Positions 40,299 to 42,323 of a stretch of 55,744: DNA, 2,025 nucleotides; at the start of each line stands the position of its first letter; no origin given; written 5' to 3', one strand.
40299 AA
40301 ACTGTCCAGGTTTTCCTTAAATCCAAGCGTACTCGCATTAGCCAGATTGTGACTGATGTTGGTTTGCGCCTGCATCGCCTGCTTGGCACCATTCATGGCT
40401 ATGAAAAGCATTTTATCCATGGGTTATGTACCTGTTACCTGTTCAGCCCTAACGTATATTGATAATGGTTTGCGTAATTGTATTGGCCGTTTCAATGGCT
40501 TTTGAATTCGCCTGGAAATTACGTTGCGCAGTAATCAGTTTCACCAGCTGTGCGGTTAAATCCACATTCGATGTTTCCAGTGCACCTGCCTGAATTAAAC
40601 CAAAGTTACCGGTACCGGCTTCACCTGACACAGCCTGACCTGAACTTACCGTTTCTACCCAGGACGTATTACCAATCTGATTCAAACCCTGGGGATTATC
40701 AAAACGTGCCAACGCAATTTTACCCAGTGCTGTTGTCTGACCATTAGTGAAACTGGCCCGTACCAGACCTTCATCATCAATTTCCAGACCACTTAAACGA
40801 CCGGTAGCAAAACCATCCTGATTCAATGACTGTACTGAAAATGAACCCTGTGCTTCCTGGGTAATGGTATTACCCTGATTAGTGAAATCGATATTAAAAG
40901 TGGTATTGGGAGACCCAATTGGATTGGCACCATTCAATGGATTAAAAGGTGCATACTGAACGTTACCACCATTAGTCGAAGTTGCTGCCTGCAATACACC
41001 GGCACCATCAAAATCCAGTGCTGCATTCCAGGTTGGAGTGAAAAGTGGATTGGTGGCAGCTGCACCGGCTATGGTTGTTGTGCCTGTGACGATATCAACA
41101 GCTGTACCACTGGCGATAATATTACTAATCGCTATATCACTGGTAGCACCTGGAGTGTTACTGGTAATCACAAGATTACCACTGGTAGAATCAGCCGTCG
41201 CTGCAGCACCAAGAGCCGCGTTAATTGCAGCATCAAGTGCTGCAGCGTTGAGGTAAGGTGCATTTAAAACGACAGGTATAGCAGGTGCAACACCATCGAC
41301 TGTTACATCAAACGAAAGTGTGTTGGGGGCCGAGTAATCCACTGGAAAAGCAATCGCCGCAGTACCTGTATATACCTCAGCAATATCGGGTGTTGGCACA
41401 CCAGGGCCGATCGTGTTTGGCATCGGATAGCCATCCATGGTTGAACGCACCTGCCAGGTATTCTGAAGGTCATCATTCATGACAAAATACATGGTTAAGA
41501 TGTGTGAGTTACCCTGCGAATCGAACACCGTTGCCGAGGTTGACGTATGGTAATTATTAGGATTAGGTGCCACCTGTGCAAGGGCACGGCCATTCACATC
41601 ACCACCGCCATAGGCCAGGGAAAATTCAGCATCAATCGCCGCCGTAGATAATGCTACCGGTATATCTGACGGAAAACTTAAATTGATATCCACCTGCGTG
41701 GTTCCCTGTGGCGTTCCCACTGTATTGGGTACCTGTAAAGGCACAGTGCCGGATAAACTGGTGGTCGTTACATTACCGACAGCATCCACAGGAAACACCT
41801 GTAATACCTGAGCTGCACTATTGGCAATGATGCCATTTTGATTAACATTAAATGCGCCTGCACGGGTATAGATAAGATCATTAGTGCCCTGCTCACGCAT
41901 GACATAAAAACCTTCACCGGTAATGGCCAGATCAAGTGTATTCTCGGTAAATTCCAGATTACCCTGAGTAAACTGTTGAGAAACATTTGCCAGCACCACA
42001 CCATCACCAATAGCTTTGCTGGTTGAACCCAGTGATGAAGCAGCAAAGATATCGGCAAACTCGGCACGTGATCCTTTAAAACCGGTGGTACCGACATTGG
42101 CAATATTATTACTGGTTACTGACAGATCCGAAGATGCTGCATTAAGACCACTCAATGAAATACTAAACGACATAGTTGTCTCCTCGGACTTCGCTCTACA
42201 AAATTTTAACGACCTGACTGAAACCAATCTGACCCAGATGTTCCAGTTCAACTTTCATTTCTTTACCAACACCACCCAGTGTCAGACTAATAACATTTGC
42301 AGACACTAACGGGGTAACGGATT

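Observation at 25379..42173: All five extracellular axial flagellar proteins are enlarged together by related repeat modules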

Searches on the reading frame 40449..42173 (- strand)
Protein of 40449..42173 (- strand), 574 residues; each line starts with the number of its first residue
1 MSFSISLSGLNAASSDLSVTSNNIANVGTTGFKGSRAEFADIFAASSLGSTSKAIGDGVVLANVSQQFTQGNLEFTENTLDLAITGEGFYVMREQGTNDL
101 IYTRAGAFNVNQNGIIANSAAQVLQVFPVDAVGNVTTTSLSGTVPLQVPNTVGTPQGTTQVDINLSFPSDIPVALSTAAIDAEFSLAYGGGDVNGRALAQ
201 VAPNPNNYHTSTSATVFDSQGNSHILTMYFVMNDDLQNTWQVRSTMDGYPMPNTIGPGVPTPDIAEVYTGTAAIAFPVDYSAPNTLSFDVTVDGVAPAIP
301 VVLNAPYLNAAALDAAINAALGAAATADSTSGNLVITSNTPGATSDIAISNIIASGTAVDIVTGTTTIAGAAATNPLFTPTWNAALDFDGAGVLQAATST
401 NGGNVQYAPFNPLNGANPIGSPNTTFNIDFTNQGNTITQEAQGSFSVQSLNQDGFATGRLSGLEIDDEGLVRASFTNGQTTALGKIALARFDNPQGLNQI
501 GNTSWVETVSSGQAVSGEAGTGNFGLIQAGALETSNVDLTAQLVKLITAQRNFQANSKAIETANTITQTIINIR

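Call 4: search_protein_families(library=pfam, proteins=[window:40449-42173:-], max_evalue=0.01)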
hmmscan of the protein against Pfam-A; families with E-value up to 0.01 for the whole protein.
window:40449-42173:- (574 aa): 4 families
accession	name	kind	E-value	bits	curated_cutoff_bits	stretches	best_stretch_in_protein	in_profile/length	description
PF07559.19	FlgE_D2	-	1.2e-16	61.9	22.7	1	203-455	15-142/142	Flagellar basal body protein FlaE D2 domain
PF06429.18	Flg_bbr_C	-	2.5e-16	59.3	23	1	528-573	1-46/46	Flagellar basal body rod FlgEFG protein C-terminal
PF22692.1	LlgE_F_G_D1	-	1.8e-08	34.8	27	1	83-163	1-56/64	Flagellar hook protein FlgE/F/G D1 domain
PF00460.25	Flg_bb_rod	-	4.1e-08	33.5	20.7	1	6-33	4-31/31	Flagella basal body rod protein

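Call 5: search_protein_families(library=ncbifam, proteins=[window:40449-42173:-], max_evalue=0.01)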
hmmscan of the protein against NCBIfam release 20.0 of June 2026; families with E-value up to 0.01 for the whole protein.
window:40449-42173:- (574 aa): 26 families (the best 25 are shown)
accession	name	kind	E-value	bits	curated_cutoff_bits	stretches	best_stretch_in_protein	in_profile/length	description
NF004238.1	PRK05682.1-1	equivalog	1.4e-121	406.7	400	2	1-251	1-224/414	flagellar hook protein FlgE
NF004240.1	PRK05682.1-4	equivalog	5.7e-119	398.3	472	2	1-254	1-238/443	flagellar hook protein FlgE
NF005286.1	PRK06803.1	equivalog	3.2e-87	293.3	467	2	379-572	220-400/402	flagellar hook protein FlgE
TIGR03506.1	FlgEFG_subfam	subfamily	2.7e-85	287.1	70.25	2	1-298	1-211/351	flagellar hook-basal body complex protein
NF004241.1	PRK05682.1-5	equivalog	3.2e-74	250.7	469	2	380-573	247-444/446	flagellar hook protein FlgE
NF004242.0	PRK05682.2-1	equivalog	2.1e-64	217.9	365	2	3-242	7-211/422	flagellar hook protein FlgE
NF004243.1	PRK05682.2-2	equivalog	2e-55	188.5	801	2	424-573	275-418/420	flagellar hook protein FlgE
TIGR02489.1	flgE_epsilon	equivalog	2.6e-54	184.9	412.85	2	401-573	548-717/719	flagellar hook protein FlgE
NF009279.0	PRK12637.1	equivalog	9.2e-54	182.8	663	2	399-574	300-473/473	flagellar hook protein FlgE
TIGR02488.1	flgG_G_neg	equivalog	5.1e-50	170.4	252.75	2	3-151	2-162/259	flagellar basal-body rod protein FlgG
NF009278.1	PRK12636.1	equivalog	1.4e-47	162.4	350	2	426-573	116-261/263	flagellar basal body rod protein FlgG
NF040922.1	flgE_Caulobact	equivalog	2.9e-47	161.8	750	2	7-181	11-190/505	flagellar hook protein FlgE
TIGR02490.1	flgF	equivalog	1.9e-40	138.8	178.5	1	5-554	3-218/218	flagellar basal-body rod protein FlgF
NF009456.0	PRK12816.1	equivalog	5.8e-40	137.6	416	2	463-573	151-262/264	flagellar basal body rod protein FlgG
NF004495.0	PRK05841.1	equivalog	1.2e-23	83.5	857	2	424-573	442-601/603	flagellar hook protein FlgE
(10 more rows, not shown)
